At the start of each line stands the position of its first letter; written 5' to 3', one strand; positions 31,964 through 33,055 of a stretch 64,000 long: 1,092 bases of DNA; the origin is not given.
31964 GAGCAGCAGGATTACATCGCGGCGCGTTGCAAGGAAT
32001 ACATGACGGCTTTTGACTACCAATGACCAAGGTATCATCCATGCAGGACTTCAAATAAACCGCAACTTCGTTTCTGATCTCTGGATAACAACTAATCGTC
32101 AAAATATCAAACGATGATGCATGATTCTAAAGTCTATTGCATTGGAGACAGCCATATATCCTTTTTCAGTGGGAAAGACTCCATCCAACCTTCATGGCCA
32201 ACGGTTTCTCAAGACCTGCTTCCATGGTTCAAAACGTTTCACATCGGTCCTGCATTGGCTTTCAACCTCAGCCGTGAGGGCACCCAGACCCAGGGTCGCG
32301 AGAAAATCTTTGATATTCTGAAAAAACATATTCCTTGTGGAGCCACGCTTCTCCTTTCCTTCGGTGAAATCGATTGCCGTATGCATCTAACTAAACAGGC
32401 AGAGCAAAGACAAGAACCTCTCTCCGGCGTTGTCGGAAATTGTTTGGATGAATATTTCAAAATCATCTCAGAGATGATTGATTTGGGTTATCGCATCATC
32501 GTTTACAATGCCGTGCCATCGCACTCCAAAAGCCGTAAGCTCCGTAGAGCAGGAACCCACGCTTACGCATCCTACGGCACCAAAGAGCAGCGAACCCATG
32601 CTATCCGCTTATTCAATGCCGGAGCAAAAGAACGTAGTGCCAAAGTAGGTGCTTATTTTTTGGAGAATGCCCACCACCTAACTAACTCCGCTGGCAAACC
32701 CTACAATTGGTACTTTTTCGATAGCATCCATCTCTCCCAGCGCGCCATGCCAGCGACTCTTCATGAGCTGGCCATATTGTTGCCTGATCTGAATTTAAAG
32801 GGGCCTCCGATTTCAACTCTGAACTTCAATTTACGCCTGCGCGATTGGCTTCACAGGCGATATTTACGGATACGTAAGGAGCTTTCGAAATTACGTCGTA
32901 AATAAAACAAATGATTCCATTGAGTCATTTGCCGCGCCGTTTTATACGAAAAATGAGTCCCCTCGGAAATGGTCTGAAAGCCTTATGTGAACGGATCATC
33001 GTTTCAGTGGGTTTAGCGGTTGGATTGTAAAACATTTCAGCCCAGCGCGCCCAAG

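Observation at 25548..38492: Glycan island combining fucosyltransferase-like GTs, multiple methyltransferases and two sulfotransferase-like genes, but no export or polymerisation genes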

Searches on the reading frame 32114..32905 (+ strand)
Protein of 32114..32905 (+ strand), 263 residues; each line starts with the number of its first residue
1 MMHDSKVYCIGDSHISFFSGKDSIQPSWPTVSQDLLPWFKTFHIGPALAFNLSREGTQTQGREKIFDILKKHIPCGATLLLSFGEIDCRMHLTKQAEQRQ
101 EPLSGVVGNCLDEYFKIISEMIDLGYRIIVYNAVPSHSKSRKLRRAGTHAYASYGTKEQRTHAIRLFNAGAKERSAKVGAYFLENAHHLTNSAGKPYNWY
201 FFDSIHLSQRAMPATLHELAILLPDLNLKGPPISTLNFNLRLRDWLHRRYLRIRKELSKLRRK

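Call 3: search_protein_families(library=pfam, proteins=[window:32114-32905:+], max_evalue=0.01)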
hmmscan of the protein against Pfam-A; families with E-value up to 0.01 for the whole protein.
window:32114-32905:+ (263 aa): 2 families
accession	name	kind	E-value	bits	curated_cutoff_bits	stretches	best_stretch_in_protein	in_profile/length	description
PF13472.12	Lipase_GDSL_2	-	0.0027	18.7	32.9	1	9-210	1-174/178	GDSL-like Lipase/Acylhydrolase family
PF00657.28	Lipase_GDSL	-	0.0045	17.6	23.6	1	7-215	1-204/208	GDSL-like Lipase/Acylhydrolase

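Call 5: search_protein_families(library=ncbifam, proteins=[window:32114-32905:+], max_evalue=0.01)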
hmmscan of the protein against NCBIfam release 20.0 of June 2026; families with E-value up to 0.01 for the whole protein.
window:32114-32905:+ (263 aa): 0 families

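Call 75: search_solved_structures(query=A5, max_evalue=10, show_alignments=1)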
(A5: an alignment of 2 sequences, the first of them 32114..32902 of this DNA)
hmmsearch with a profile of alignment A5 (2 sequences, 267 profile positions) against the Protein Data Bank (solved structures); distinct sequences matched with E-value up to 10: 2.
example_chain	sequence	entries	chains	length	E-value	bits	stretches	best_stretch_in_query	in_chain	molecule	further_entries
9e5c_6d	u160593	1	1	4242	0.31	13.4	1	176-232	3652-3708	Dynein heavy chain, putative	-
8uyo_1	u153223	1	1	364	1.9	10.8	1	157-247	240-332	Paraneoplastic antigen Ma2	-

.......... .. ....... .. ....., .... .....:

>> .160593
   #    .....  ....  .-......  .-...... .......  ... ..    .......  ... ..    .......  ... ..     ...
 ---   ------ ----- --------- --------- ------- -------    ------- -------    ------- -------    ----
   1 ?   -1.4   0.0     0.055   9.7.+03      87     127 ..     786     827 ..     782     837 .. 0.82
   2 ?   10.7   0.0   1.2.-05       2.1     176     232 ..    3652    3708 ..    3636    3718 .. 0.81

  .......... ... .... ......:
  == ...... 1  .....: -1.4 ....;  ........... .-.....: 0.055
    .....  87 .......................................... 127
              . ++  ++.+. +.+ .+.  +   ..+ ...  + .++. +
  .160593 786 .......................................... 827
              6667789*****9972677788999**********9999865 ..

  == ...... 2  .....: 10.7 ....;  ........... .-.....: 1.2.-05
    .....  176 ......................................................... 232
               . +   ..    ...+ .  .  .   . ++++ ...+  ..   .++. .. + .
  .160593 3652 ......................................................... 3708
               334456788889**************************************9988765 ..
